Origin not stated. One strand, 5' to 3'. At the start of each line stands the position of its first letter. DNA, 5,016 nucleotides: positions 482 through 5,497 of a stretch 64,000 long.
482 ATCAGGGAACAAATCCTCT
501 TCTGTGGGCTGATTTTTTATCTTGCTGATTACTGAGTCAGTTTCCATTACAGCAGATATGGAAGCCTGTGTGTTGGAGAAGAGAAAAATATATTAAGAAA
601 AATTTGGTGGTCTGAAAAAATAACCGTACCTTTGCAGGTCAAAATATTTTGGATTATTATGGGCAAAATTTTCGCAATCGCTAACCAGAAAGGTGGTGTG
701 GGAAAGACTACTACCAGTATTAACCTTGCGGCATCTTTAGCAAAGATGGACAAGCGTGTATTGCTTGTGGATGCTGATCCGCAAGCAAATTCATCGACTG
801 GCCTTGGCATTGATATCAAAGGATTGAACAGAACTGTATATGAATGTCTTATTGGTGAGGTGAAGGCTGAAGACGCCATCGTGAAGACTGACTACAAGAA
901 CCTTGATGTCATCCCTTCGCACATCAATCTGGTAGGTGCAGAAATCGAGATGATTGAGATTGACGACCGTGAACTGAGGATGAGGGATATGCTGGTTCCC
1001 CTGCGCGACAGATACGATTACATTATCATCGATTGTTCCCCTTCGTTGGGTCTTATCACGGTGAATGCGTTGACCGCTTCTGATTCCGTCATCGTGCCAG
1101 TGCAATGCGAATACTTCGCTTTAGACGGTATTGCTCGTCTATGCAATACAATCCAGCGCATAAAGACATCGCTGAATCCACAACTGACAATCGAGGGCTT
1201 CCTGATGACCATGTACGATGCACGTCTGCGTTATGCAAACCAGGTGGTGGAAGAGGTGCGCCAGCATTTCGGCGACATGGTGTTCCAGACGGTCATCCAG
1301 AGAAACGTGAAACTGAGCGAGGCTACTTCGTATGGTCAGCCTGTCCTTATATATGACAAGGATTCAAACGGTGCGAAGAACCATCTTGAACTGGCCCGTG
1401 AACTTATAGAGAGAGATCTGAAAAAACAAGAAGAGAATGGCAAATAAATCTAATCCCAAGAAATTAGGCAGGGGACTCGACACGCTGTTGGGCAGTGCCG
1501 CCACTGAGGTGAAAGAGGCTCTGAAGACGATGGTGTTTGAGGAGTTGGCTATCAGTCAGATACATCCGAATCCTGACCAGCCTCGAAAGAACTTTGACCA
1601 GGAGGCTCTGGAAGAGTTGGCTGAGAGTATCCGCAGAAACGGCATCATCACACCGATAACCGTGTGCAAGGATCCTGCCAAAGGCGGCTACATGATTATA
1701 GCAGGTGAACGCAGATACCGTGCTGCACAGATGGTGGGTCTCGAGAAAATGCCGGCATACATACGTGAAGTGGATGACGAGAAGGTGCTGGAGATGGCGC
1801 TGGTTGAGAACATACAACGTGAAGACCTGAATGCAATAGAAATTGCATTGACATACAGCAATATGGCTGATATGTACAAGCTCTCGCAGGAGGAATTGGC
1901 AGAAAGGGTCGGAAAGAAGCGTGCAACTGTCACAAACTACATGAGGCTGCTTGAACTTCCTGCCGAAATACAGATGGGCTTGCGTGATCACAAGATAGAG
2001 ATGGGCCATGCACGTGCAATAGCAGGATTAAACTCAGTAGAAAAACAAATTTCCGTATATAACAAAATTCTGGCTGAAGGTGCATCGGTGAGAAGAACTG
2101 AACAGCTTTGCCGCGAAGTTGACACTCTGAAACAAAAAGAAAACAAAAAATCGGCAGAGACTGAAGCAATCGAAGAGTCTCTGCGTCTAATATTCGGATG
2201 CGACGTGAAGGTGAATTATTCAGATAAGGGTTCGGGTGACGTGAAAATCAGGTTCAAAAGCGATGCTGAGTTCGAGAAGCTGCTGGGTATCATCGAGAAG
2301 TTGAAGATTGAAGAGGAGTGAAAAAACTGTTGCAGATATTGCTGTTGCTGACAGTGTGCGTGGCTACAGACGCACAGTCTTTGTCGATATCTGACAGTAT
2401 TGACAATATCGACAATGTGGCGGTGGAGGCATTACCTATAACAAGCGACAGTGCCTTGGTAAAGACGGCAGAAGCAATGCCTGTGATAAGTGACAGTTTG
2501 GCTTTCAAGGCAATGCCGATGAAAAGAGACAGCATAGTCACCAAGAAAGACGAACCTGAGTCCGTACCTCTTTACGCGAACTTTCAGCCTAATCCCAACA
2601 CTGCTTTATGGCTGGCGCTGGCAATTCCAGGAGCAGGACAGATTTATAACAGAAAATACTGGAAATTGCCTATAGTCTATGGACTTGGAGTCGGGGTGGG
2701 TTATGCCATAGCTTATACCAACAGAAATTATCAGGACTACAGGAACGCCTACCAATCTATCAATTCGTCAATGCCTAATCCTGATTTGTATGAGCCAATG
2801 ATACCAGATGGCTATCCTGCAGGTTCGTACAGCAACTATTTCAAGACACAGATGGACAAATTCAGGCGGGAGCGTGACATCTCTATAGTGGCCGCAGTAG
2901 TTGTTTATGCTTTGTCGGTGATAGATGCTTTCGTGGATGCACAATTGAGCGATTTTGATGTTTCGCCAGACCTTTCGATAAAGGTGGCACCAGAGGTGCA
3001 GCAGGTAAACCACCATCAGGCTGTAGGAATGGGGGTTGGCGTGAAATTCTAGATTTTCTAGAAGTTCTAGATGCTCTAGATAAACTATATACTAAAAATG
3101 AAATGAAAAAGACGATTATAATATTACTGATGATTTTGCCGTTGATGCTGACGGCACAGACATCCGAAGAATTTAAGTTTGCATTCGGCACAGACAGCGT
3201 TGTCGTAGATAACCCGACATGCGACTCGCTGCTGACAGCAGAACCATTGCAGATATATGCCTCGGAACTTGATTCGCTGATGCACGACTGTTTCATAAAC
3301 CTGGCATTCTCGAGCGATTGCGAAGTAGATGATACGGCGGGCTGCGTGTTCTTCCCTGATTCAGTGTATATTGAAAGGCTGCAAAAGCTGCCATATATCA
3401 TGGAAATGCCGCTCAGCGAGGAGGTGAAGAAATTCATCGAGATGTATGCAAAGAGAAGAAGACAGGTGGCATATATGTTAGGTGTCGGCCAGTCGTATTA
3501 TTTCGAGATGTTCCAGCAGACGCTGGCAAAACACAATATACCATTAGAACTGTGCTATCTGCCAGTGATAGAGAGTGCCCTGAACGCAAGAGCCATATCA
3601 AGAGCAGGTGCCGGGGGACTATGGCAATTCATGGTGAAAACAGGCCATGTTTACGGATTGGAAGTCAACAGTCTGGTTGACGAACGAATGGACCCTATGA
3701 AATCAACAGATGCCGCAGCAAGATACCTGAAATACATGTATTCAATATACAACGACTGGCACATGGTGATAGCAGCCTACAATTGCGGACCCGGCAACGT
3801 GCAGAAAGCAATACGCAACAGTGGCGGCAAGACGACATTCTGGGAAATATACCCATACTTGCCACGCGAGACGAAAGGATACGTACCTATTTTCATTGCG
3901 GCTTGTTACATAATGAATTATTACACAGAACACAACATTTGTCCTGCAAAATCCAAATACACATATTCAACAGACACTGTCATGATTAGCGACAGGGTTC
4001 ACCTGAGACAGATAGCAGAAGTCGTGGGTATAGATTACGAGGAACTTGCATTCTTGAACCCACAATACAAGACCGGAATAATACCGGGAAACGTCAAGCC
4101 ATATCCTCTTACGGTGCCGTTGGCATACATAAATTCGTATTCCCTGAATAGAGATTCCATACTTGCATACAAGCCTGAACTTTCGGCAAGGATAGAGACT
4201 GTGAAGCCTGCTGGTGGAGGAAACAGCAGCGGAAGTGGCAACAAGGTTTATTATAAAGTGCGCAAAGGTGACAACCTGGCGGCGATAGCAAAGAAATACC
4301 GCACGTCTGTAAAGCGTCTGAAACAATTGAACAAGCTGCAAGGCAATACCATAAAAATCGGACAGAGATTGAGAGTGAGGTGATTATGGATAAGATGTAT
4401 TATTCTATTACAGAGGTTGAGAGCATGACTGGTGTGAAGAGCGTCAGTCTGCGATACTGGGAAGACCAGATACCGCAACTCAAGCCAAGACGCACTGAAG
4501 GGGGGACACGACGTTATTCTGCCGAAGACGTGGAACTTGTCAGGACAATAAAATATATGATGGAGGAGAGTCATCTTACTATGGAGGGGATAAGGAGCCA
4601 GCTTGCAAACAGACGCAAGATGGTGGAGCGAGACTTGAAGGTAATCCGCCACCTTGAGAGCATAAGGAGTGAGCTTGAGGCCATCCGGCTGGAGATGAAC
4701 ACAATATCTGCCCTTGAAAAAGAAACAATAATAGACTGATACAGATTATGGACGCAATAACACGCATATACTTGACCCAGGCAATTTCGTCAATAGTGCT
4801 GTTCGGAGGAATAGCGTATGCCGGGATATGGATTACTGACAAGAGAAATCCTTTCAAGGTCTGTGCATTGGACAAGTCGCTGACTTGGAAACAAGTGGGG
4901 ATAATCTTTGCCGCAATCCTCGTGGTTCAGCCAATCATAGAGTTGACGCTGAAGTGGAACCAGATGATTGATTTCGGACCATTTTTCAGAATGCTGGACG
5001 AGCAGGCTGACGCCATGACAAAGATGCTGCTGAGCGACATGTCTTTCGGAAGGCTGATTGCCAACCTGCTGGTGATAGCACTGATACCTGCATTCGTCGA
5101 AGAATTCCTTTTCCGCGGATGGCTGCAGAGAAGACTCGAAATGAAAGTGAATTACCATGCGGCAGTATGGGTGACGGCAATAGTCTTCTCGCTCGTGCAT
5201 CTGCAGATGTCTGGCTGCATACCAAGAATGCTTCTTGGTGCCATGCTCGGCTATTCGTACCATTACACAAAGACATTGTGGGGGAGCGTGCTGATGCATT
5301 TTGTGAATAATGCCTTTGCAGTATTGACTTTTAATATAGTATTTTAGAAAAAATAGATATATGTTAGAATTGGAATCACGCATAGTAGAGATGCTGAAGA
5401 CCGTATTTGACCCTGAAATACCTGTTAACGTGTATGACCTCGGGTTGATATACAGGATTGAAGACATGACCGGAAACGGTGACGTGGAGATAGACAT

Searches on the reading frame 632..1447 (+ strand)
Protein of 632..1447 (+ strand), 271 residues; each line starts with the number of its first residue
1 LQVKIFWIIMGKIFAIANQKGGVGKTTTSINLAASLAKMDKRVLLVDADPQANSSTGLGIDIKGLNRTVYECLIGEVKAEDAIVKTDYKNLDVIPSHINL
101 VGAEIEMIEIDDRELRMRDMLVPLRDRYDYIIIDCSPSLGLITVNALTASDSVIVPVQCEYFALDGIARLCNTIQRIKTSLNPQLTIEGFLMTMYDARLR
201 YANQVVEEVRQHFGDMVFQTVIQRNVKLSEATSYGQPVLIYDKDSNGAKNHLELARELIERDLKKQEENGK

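Call 6: search_protein_families(library=pfam, proteins=[window:632-1447:+])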
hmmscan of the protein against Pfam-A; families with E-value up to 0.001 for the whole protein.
window:632-1447:+ (271 aa): 8 families
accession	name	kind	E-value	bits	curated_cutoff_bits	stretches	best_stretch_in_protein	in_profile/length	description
PF13614.12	AAA_31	-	4.3e-72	242.2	27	1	12-187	2-177/177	AAA domain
PF01656.29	CbiA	-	1.3e-29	103.2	25.4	1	15-238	2-125/125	CobQ/CobB/MinD/ParA nucleotide binding domain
PF00142.24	Fer4_NifH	-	3.2e-13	50.2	25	1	19-262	7-248/271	4Fe-4S iron sulfur cluster binding proteins, NifH/frxC family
PF06564.18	CBP_BcsQ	-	6.8e-12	45.8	21.3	1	13-256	3-231/234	Cellulose biosynthesis protein BcsQ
PF09140.17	MipZ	-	5.5e-11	42.7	20.7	1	14-54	3-43/262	ATPase MipZ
PF10609.15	ParA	-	1.4e-10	41.4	27.1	1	12-49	4-41/246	NUBPL iron-transfer P-loop NTPase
PF02374.21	ArsA_ATPase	-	6.1e-10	39.2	24.3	1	19-93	8-83/305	Anion-transporting ATPase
PF07015.17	VirC1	-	0.00011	22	24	1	14-50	4-40/231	VirC1 protein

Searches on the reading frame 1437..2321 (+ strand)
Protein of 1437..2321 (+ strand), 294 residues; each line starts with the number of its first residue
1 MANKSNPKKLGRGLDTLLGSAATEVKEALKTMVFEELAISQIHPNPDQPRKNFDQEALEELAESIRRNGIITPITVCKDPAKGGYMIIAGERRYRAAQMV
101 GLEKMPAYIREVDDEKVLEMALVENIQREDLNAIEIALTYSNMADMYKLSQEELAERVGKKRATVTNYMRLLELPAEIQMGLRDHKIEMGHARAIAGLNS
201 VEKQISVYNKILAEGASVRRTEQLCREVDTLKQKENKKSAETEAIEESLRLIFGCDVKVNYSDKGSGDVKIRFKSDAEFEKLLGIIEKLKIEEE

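Call 6: search_protein_families(library=pfam, proteins=[window:1437-2321:+])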
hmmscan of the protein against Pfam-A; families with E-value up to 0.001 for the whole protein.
window:1437-2321:+ (294 aa): 4 families
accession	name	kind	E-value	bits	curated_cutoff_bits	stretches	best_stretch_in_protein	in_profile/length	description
PF02195.25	ParB_N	-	2.1e-34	117.9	26.3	1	34-127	3-95/95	ParB N-terminal domain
PF17762.8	HTH_ParB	-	6.4e-34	116.6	22.6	1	129-228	1-100/102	ParB HTH domain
PF23552.2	ParB_C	-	6.1e-07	29.2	23.8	1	238-285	1-48/50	ParB dimerisation domain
PF01381.28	HTH_3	-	0.00037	20.9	23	0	148-169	9-30/55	Helix-turn-helix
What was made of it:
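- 1437..2321 (+): parB: chromosomal-type ParB with an N-terminal CTP-binding domain (GERRYRA), a parS-specific helix-turn-helix and a C-terminal dimerisation domain. Pfam ParB_N, HTH_ParB and ParB_C (call 6).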

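Call 17: search_solved_structures(query=window:1437-2321:+, show_alignments=4, max_evalue=1e-10)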
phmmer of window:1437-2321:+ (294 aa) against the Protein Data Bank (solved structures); distinct sequences matched with E-value up to 1e-10: 13.
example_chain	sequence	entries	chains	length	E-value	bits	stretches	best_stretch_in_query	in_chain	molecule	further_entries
6t1f_A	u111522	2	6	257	6.5e-50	173.5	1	8-237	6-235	Chromosome-partitioning protein ParB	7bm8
7bnk_A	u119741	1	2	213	4.1e-49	170.8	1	36-240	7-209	ParB family protein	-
4umk_A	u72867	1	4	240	4.2e-49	170.8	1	8-239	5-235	PROBABLE CHROMOSOME-PARTITIONING PROTEIN PARB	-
6sdk_A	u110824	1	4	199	1.4e-48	169.1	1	34-228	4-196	Stage 0 sporulation protein J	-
7o0n_A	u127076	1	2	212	2.6e-48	168.2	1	36-240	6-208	ParB family protein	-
7bnr_A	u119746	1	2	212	2.8e-48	168.1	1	36-240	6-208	ParB family protein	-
1vz0_A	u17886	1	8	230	1.8e-47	165.5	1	6-227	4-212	Chromosome-partitioning protein Spo0J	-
7ng0_A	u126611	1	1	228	1.1e-43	153.1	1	37-238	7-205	Nucleoid occlusion protein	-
7nfu_A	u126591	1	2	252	2.6e-43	151.8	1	28-238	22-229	Nucleoid occlusion protein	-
7ol9_A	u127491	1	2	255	5.5e-42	147.5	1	36-242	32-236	Nucleoid occlusion protein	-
6s6h_A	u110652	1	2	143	1.1e-21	81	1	117-237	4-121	Chromosome-partitioning protein ParB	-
6y93_A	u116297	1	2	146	6.5e-21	78.4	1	119-243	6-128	Nucleoid occlusion protein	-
8qa8_A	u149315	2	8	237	3e-14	56.6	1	36-180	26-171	Transcriptional repressor protein KorB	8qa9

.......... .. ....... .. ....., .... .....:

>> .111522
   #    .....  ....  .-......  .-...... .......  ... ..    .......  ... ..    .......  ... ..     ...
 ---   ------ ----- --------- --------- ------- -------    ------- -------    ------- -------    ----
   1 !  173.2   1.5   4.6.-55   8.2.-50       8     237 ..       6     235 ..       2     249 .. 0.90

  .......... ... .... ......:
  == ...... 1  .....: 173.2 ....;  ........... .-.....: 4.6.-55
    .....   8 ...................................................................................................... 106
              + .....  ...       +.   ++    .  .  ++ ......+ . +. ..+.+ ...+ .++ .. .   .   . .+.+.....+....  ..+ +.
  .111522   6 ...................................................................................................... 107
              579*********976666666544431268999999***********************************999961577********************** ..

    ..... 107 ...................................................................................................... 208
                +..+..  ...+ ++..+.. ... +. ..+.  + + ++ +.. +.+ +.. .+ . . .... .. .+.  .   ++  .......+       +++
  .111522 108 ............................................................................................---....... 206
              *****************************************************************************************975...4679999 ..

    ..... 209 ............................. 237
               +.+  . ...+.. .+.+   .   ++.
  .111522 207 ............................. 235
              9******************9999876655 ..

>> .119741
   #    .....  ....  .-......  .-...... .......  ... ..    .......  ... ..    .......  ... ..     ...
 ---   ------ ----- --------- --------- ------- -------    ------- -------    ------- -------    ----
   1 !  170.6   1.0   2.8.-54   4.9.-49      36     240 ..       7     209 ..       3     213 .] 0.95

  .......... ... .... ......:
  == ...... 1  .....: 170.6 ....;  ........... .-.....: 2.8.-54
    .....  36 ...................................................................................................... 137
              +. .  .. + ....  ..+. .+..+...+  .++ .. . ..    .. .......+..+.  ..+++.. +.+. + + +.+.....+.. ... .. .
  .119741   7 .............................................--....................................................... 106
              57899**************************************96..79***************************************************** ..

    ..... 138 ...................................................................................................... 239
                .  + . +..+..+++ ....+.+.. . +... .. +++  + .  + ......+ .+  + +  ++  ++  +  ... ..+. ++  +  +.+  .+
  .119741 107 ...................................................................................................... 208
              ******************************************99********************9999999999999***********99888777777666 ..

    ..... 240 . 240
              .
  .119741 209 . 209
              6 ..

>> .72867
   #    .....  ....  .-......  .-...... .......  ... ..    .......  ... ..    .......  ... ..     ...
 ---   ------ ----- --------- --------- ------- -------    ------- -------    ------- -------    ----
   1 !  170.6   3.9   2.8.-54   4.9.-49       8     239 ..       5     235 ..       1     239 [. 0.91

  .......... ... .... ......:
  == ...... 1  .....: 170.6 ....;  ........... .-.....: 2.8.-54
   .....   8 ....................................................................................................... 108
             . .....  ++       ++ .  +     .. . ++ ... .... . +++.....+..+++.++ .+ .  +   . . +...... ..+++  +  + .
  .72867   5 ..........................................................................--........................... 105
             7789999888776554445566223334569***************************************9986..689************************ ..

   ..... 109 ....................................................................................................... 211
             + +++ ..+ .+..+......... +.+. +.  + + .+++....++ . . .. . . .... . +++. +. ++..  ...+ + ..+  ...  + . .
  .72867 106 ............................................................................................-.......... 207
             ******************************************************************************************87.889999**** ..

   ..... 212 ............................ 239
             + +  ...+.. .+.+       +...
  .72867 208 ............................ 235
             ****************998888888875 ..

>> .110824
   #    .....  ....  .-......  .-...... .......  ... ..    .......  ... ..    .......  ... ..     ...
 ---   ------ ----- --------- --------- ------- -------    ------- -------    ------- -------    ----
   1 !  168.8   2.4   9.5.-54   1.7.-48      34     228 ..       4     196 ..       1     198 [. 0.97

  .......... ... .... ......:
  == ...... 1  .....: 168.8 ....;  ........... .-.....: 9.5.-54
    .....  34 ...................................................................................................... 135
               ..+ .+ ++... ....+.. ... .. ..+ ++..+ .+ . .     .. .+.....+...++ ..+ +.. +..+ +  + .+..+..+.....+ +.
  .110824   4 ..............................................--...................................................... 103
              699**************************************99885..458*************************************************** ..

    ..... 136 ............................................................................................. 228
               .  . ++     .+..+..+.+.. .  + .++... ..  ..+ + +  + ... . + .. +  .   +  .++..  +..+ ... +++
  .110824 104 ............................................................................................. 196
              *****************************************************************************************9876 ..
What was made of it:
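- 1437..2321 (+): The best solved relatives are the Caulobacter, Myxococcus, H. pylori, B. subtilis and Thermus ParB/Spo0J proteins, E about 1e-48 to 1e-50 (call 17).
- A matching ParB is encoded in the window (calls 6, 17).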

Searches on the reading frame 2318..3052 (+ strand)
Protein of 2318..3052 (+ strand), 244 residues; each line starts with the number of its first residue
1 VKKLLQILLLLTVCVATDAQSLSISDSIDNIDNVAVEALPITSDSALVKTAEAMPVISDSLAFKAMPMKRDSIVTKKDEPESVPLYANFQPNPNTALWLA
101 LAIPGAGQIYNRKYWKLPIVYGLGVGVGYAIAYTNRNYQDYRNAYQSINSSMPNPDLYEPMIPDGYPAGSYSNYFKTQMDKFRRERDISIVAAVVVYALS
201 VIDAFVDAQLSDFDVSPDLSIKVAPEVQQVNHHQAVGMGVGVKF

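Call 6: search_protein_families(library=pfam, proteins=[window:2318-3052:+])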
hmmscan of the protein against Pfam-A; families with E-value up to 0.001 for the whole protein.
window:2318-3052:+ (244 aa): 1 family
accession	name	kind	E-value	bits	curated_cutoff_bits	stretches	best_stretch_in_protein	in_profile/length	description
PF18935.5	DUF5683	-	1.8e-47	161.6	26.7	1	90-243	2-150/151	Family of unknown function (DUF5683)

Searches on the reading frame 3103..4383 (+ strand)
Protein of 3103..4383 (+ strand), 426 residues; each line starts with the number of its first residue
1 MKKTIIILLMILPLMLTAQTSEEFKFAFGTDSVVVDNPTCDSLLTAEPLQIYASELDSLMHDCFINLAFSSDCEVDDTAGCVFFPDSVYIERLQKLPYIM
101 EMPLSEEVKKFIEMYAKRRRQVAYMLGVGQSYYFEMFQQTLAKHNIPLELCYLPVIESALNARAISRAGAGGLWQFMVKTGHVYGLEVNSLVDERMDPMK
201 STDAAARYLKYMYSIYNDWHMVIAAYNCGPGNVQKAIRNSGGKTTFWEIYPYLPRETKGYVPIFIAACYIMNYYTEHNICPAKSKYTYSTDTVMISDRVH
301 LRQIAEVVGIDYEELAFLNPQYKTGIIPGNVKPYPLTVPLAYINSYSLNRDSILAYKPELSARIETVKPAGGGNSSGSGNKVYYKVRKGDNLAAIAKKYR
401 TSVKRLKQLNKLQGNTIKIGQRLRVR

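Call 6: search_protein_families(library=pfam, proteins=[window:3103-4383:+])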
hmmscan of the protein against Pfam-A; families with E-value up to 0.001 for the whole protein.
window:3103-4383:+ (426 aa): 2 families
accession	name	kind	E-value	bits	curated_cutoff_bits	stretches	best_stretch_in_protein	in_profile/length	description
PF01464.25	SLT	-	1.3e-27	96.2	21.3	1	138-244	4-112/117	Transglycosylase SLT domain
PF01476.26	LysM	-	2e-15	56.9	20.9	1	384-425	1-42/43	LysM domain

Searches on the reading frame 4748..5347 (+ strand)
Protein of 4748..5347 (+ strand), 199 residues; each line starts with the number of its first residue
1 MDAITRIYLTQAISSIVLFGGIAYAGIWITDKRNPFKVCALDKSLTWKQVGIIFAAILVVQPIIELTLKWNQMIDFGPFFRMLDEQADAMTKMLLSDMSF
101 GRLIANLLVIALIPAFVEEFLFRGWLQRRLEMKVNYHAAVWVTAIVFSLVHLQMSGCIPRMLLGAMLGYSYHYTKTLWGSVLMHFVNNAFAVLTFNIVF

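Call 28: search_protein_families(library=ncbifam, max_evalue=1e-15, proteins=[window:4748-5347:+])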
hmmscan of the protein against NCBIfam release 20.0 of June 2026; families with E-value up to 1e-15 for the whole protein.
window:4748-5347:+ (199 aa): 1 family
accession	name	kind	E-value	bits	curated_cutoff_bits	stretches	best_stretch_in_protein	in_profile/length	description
NF041647.1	ABC_perm_CPBP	equivalog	9.6e-30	103.9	435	1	9-194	454-633/636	ABC transporter permease subunit/CPBP intramembrane protease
